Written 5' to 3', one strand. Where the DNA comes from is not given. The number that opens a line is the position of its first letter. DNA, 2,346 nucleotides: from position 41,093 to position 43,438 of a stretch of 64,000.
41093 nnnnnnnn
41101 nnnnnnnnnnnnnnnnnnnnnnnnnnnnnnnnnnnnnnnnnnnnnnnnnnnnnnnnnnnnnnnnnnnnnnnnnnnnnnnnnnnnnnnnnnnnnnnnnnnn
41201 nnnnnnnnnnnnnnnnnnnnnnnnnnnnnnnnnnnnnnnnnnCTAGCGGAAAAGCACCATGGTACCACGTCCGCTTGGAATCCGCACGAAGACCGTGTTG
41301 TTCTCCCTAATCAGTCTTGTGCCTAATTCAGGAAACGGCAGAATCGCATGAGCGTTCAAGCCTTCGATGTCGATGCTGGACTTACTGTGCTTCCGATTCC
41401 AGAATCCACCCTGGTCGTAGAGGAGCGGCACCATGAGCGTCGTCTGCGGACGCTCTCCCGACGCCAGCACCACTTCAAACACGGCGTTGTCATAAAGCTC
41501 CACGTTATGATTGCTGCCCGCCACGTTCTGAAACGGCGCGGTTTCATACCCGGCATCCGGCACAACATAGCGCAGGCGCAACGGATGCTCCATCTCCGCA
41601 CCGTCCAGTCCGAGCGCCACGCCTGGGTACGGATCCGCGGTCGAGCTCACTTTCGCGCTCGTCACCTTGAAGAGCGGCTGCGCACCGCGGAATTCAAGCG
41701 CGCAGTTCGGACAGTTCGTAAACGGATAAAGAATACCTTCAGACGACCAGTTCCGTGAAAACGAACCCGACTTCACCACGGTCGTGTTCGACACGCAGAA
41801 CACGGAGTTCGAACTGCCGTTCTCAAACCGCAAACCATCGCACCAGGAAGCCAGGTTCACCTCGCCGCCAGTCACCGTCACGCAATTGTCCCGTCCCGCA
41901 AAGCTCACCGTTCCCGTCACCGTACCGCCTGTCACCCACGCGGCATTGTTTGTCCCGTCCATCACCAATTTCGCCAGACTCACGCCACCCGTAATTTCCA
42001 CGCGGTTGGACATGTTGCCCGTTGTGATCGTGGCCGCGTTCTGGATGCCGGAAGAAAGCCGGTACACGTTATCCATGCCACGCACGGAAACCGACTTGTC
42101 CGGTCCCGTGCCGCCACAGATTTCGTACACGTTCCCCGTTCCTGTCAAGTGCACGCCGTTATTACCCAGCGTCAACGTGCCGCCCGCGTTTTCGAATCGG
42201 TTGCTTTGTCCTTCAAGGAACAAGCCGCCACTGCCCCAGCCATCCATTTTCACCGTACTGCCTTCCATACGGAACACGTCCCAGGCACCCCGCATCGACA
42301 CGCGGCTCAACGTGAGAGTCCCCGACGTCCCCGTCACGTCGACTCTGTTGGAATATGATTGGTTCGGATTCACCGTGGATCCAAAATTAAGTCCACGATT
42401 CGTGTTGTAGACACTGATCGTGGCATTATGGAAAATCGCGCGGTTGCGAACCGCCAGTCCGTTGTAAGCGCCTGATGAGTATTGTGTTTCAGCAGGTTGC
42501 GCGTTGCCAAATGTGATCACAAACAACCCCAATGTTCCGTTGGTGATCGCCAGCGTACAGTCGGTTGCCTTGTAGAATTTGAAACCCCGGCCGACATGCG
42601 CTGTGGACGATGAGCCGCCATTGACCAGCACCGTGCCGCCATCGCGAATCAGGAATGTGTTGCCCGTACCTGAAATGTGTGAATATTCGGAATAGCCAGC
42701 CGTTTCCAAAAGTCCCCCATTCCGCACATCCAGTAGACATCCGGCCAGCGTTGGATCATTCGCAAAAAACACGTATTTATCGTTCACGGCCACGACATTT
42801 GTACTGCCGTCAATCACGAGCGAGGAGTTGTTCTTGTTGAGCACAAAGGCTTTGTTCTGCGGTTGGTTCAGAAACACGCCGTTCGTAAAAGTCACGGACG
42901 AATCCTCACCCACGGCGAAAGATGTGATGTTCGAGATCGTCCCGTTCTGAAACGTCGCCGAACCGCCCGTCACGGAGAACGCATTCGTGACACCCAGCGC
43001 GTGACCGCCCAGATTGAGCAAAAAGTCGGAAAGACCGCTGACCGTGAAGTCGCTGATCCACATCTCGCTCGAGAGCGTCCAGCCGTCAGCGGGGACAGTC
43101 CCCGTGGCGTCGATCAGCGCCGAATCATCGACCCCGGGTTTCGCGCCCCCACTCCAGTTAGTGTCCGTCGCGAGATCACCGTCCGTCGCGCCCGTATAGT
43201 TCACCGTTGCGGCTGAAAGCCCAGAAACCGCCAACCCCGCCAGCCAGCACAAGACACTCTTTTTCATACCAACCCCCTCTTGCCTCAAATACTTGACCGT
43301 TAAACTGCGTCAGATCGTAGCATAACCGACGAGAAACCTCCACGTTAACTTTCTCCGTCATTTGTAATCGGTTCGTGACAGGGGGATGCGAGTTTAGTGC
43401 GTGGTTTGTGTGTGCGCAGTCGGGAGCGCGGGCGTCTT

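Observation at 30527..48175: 17.6-kb single-strand glycan-degradation cluster with a tandemly duplicated [beta-helix surface protein]-[clan GH-A hydrolase] module and no SusC/SusD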

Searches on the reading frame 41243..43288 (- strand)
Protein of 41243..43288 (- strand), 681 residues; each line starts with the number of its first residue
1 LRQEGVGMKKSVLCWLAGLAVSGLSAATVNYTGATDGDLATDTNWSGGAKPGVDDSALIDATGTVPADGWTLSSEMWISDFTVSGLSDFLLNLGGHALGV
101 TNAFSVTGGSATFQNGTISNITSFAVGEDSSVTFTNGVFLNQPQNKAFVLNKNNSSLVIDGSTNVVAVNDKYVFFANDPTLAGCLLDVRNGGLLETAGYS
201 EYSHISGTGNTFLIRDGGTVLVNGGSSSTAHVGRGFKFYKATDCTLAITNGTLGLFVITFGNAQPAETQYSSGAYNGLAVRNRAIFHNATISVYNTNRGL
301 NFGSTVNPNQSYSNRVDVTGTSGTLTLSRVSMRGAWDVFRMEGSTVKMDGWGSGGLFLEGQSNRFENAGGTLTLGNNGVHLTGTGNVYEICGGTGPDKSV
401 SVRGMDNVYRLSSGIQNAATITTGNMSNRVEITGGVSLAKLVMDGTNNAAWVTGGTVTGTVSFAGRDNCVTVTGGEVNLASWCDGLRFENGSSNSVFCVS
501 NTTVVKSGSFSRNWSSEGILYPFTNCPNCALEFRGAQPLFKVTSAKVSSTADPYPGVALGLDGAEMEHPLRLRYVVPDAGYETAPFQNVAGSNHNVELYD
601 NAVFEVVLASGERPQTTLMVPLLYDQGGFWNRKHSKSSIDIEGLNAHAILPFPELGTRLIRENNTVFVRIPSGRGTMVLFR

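Call 4: search_protein_families(library=pfam, proteins=[window:41243-43288:-], max_evalue=0.01)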
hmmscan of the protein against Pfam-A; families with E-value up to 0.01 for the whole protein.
window:41243-43288:- (681 aa): 0 families

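Call 12: search_protein_families(library=ncbifam, proteins=[window:41243-43288:-], max_evalue=0.01)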
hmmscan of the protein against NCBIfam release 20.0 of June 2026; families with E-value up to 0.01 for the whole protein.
window:41243-43288:- (681 aa): 0 families

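Call 16: search_solved_structures(query=window:41243-43288:-, max_evalue=1)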
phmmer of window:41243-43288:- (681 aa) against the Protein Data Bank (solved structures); distinct sequences matched with E-value up to 1: 0.

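Call 18: find_homologous_proteins(query=window:41243-43288:-)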
Query window:41243-43288:- (681 aa): 1 proteins with E <= 0.001 among 8000 candidates.
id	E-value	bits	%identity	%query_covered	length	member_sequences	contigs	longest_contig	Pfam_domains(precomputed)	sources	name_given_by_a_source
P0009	0.0e+0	1503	99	99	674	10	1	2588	-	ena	-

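Call 31: find_homologous_proteins(query=A1, max_evalue=0.01)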
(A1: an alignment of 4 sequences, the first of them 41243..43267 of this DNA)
Query A1 (4 sequences) (674 aa, profile of the alignment): 6 proteins with E <= 0.01 among 8000 candidates.
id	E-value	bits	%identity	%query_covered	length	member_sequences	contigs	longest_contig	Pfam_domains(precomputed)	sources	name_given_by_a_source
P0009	4.5e-224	764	99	100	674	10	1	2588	-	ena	-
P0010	1.2e-90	323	40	80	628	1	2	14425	-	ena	-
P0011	5.7e-88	314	39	80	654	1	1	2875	-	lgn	-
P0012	1.8e-82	296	35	84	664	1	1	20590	-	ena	-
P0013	6.3e-67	245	37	63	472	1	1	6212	-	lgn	-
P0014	2.1e-49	187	25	100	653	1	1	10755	-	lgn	-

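Call 32: find_encoding_contigs(protein=P0010, flank=10000, max_places=2)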
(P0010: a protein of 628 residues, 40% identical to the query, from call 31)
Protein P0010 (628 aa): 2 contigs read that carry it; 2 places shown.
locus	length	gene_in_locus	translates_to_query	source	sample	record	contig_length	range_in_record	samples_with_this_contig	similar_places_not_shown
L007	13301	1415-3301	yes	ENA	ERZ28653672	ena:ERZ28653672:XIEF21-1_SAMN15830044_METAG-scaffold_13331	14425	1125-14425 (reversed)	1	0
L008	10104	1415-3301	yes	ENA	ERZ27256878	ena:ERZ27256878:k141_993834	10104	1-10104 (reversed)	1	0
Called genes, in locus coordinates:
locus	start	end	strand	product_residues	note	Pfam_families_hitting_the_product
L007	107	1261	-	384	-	PF13377:Peripla_BP_3, PF00165:HTH_AraC (faint), PF12833:HTH_18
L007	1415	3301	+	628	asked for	-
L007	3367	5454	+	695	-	-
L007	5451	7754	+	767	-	-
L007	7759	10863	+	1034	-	PF02449:Glyco_hydro_42, PF08532:Glyco_hydro_42M (weak), PF00754:F5_F8_type_C (weak)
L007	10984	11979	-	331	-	PF00288:GHMP_kinases_N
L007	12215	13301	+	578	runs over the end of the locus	-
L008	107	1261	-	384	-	PF13377:Peripla_BP_3, PF00165:HTH_AraC (faint), PF12833:HTH_18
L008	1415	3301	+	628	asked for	-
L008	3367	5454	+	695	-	-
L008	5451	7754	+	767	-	-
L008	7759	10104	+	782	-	?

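Call 33: find_encoding_contigs(protein=P0012, flank=10000, max_places=2)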
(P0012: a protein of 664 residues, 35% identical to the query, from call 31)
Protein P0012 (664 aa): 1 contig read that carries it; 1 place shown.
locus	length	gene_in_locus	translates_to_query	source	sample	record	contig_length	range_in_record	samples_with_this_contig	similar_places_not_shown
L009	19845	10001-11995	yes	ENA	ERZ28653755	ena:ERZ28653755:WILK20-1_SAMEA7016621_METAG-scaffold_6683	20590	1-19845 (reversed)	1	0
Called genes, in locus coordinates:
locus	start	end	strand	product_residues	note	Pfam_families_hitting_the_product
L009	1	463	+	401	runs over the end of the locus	?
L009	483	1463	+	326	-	PF02585:PIG-L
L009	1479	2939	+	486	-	PF01946:Thi4 (weak), PF00890:FAD_binding_2 (weak), PF01134:GIDA (weak), PF01494:FAD_binding_3 (weak), PF03486:HI0933_like (weak), PF07992:Pyr_redox_2 (weak), PF12831:FAD_oxidored, PF12831:FAD_oxidored, +2 more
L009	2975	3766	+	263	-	PF01263:Aldose_epim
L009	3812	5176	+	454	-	PF03616:Glt_symporter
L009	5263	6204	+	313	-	PF00106:adh_short, PF13561:adh_short_C2, PF00106:adh_short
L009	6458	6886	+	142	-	-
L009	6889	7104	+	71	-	-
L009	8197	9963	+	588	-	PF18952:DUF5696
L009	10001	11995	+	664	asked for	-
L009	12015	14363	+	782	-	-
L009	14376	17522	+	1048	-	PF02449:Glyco_hydro_42, PF08532:Glyco_hydro_42M (weak), PF00754:F5_F8_type_C (weak)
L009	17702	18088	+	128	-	PF13561:adh_short_C2, PF00106:adh_short (weak)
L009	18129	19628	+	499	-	-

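Call 34: find_encoding_contigs(protein=P0014, flank=10000, max_places=2)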
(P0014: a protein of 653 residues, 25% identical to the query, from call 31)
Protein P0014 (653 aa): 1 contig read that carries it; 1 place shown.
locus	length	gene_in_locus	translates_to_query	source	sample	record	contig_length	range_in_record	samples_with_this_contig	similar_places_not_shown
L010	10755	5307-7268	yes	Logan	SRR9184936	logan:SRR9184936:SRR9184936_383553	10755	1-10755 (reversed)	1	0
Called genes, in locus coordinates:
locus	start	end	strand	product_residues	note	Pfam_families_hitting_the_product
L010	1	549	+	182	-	?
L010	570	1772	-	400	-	PF13407:Peripla_BP_4 (faint), PF13377:Peripla_BP_3, PF00165:HTH_AraC (faint), PF12833:HTH_18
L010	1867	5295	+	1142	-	PF18952:DUF5696, PF19773:DUF6259 (faint), PF17389:Bac_rhamnosid6H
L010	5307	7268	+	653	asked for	-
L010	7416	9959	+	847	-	PF22422:MGH1-like_GH, PF01204:Trehalase, PF03200:Glyco_hydro_63 (weak), PF00295:Glyco_hydro_28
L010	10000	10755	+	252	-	?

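Call 54: predict_structure(alignment_id=A3)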
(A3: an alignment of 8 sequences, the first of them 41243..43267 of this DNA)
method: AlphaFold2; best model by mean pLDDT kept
length: 674 residues; sequences in the alignment: 8
mean_pLDDT: 75.1   pTM: 0.76
mean pLDDT of the five models: 75.1, 73.6, 73.2, 72.6, 67.5
residues with pLDDT >= 90: 229; 70-90: 217; 50-70: 113; < 50: 115
segments of 3 or more residues with pLDDT < 50: 1-68, 78-94, 218-226, 257-268, 508-512
pLDDT, mean of each block of 10 residues (from residue 1): 35 27 30 35 30 34 44 53 38 54 72 70 82 55 82 83 70 89 87 70 94 66 54 91 86 63 41 93 73 70 83 84 89 91 81 94 89 95 86 94 82 90 82 91 84 88 90 74 90 92 62 65 95 86 70 78 94 95 77 91 90 93 63 88 93 94 79 54
secondary structure, 60 per line:
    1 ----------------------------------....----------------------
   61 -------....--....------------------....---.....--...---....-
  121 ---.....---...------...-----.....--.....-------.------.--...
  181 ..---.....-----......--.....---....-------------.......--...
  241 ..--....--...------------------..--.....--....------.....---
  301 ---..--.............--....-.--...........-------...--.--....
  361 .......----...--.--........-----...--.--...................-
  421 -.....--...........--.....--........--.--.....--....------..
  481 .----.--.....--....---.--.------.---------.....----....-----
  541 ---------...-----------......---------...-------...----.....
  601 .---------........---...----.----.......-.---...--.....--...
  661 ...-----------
elements in order (helices of 4 or more, strands of 3 or more residues): H35-38 E68-71 E74-77 E96-99 E103-107 E110-112 E116-119 E124-128 E132-134 E141-143 E149-153 E156-160 E178-182 E186-190 E196-201 E204-208 E212-215 E229-235 E238-242 E245-248 E251-253 E276-280 E283-286 E293-297 E308-320 E323-326 E331-341 E349-351 E357-367 E372-374 E380-387 E393-395 E401-419 E422-426 E429-439 E442-446 E449-456 E462-466 E469-472 E479-481 E489-493 E496-499 E523-527 E532-535 E550-552 E564-569 E579-581 E589-591 E596-601 E611-618 E622-624 H634-640 E651-655 E658-663

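Call 62: search_protein_families(library=pfam, proteins=[window:41243-43267:-, P0010, P0012, P0014], max_evalue=10)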
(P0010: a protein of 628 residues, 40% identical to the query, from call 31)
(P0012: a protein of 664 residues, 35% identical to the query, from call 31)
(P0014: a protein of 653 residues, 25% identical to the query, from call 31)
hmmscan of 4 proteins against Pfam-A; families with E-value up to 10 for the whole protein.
window:41243-43267:- (674 aa): 0 families

P0010 (628 aa): 1 family
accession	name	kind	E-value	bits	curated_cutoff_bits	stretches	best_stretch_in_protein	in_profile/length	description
PF24656.1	CEPT76_peptidase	-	0.25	11.9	27.8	1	121-180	65-118/121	CEP76 peptidase-like domain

P0012 (664 aa): 0 families

P0014 (653 aa): 1 family
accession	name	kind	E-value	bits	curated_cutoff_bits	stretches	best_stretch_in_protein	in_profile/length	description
PF11259.13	DUF3060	-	0.15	12.2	23.1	1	372-405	17-48/58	Protein of unknown function (DUF3060)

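Call 64: search_protein_representatives(alignment_id=A3)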
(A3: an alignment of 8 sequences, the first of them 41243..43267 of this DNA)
Query: 8 sequences, 649 profile positions. Proteins with E-value up to 0.001 (for the whole library): 85; up to 1e-10: 66; up to 1e-30: 40. The best 85 are listed.
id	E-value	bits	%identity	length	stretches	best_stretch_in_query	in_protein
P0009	1.5e-245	833.2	-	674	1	4-649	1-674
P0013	2.5e-211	720.1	-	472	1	198-649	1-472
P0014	7.2e-195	665.8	-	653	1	1-649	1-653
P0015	4.7e-150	517.7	-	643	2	385-649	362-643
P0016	1.2e-145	503.2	-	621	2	340-649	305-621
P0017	9.8e-133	460.5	-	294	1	364-649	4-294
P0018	6.9e-88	312.3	-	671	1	51-649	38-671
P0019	4.7e-86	306.3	-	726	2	341-649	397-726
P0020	9.7e-86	305.2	-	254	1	395-649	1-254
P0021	7.4e-84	299.0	-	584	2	378-649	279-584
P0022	1.8e-82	294.5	-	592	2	342-649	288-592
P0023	1.1e-81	291.8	-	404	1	223-648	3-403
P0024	8.5e-80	285.6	-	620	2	374-649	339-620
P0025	1.0e-78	282.0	-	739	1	31-649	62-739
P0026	7.5e-75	269.3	-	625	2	341-649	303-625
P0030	6.4e-60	219.9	-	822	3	441-648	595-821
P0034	4.3e-51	190.7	-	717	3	326-649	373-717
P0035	4.1e-49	184.2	-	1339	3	320-649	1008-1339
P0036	7.8e-49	183.3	-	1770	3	429-648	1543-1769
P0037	2.3e-44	168.5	-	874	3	439-628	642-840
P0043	1.3e-38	149.6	-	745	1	9-649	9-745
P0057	2.2e-27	112.4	-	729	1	4-649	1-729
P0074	2.3e-13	66.1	-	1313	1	443-641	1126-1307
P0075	4.6e-13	65.1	-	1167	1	299-648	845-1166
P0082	4.1e-09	52.1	-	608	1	536-638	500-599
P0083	6.5e-09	51.4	-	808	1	536-636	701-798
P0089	1.0e-06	44.1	-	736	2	302-649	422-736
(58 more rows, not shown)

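Call 72: search_protein_families(library=pfam, proteins=[P0030, P0035, P0036, P0037, P0074, P0075, P0082, P0083], max_evalue=0.001)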
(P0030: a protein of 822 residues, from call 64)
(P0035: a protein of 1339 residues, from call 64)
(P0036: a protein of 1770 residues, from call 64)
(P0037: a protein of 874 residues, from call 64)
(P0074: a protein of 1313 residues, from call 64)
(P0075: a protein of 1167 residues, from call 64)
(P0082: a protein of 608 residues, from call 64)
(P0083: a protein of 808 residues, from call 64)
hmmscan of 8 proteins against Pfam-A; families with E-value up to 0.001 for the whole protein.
P0030 (822 aa): 2 families
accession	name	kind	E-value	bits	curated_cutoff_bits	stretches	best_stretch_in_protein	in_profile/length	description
PF13472.12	Lipase_GDSL_2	-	1.6e-17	65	32.9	1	31-236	1-176/178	GDSL-like Lipase/Acylhydrolase family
PF00657.28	Lipase_GDSL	-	5.5e-08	33.7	23.6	1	29-241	1-206/208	GDSL-like Lipase/Acylhydrolase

P0035 (1339 aa): 2 families
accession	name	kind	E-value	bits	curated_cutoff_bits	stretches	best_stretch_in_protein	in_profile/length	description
PF13385.13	Laminin_G_3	-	6.3e-13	49.6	27.6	1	203-339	12-147/151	Concanavalin A-like lectin/glucanases superfamily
PF10102.14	DUF2341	-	1.3e-06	29.2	23.4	1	72-109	1-39/84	Domain of unknown function (DUF2341)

P0036 (1770 aa): 1 family
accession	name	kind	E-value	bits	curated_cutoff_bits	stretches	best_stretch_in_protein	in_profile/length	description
PF13385.13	Laminin_G_3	-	1.4e-13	51.7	27.6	2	96-227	17-151/151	Concanavalin A-like lectin/glucanases superfamily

P0037 (874 aa): 2 families
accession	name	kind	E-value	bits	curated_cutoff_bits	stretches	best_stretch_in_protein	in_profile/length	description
PF13472.12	Lipase_GDSL_2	-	8.4e-13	49.6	32.9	1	34-284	1-178/178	GDSL-like Lipase/Acylhydrolase family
PF00657.28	Lipase_GDSL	-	7.1e-11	43.1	23.6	1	32-287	1-206/208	GDSL-like Lipase/Acylhydrolase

P0074 (1313 aa): 2 families
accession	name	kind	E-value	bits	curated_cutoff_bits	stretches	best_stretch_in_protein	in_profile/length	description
PF13385.13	Laminin_G_3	-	1e-16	61.9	27.6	1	511-659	10-151/151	Concanavalin A-like lectin/glucanases superfamily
PF10102.14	DUF2341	-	4.1e-08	34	23.4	1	391-441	1-54/84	Domain of unknown function (DUF2341)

P0075 (1167 aa): 0 families

P0082 (608 aa): 0 families

P0083 (808 aa): 0 families

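Call 85: search_protein_families(library=pfam, proteins=[L007:3367-5454:+, L010:7416-9959:+], max_evalue=0.001)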
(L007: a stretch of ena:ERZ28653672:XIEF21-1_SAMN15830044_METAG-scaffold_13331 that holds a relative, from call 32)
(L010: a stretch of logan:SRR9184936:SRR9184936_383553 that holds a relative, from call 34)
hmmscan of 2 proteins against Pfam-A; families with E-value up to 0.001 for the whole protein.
L007:3367-5454:+ (695 aa): 1 family
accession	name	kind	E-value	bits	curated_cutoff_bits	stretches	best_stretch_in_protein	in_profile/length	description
PF18951.5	DUF5695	-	0.00011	20.8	25.2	0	215-374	229-392/857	Family of unknown function (DUF5695)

L010:7416-9959:+ (847 aa): 4 families
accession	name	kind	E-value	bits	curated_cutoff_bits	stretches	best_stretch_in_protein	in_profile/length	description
PF22422.2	MGH1-like_GH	-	2.3e-28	100.3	27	1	99-371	66-347/356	Mannosylglycerate hydrolase MGH1-like glycoside hydrolase domain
PF00295.23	Glyco_hydro_28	-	3.6e-18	66.2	22.9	1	516-713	8-171/324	Glycosyl hydrolases family 28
PF01204.24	Trehalase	-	1.7e-14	54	21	1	206-373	322-481/512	Trehalase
PF03200.22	Glyco_hydro_63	-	9.4e-10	38.3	22.4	1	252-366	340-458/492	Glycosyl hydrolase family 63 C-terminal domain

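Call 102: list_cluster_members(proteins=[P0015, P0018, P0019, P0025, P0034, P0036, P0043, P0057, P0074, P0089])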
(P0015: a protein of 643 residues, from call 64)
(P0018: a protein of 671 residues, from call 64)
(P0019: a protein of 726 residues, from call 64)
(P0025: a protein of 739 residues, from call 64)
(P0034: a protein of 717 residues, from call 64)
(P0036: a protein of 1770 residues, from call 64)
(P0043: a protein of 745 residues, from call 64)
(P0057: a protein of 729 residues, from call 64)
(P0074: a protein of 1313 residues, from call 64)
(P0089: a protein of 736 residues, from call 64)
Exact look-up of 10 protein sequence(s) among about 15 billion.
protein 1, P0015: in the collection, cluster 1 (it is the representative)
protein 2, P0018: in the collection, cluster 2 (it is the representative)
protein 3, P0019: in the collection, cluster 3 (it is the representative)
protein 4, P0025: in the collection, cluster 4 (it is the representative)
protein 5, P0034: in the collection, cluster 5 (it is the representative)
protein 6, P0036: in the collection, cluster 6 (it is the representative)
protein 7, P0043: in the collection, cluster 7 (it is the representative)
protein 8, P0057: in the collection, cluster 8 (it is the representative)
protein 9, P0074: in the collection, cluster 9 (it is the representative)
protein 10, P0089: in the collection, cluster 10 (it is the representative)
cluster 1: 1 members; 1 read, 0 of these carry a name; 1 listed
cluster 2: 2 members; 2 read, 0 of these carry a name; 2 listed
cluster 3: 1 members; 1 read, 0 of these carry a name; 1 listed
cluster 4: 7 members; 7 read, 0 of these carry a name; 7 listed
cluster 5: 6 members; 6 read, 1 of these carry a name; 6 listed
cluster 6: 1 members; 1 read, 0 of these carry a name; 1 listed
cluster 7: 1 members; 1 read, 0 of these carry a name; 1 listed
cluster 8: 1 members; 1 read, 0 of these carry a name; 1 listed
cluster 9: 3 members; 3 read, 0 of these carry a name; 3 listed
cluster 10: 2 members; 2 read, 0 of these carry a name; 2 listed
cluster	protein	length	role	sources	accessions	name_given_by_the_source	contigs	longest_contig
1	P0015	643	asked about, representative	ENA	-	-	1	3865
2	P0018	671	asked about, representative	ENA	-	-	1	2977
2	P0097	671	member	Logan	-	-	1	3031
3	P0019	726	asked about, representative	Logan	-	-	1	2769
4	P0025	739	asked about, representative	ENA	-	-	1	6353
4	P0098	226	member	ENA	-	-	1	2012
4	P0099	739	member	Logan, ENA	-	-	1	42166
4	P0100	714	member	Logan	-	-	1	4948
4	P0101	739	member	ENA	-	-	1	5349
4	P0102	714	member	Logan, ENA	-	-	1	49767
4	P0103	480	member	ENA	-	-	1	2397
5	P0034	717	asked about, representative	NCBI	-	-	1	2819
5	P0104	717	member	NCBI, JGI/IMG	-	hypothetical protein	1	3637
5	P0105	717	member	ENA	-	-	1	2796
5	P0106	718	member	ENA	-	-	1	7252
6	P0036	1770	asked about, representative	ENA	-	-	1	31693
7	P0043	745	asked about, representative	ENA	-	-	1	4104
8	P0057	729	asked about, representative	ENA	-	-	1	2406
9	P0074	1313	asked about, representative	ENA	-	-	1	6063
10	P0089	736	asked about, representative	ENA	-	-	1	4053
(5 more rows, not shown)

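Call 103: find_encoding_contigs(protein=P0102, flank=8000, max_places=2)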
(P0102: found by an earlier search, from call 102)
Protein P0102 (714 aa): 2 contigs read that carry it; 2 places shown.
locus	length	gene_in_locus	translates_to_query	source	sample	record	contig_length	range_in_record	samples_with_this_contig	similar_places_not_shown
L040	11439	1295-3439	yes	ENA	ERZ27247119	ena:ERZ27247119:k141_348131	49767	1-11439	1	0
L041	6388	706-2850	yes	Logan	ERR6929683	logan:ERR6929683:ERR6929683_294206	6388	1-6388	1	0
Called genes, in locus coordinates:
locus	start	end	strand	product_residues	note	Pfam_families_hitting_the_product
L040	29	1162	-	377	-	PF13377:Peripla_BP_3, PF12833:HTH_18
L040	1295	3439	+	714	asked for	-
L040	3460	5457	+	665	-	-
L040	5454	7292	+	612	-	PF18952:DUF5696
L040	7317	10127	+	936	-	-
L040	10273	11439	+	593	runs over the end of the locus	PF18952:DUF5696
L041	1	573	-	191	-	?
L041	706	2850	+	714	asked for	-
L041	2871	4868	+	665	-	-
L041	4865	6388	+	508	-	?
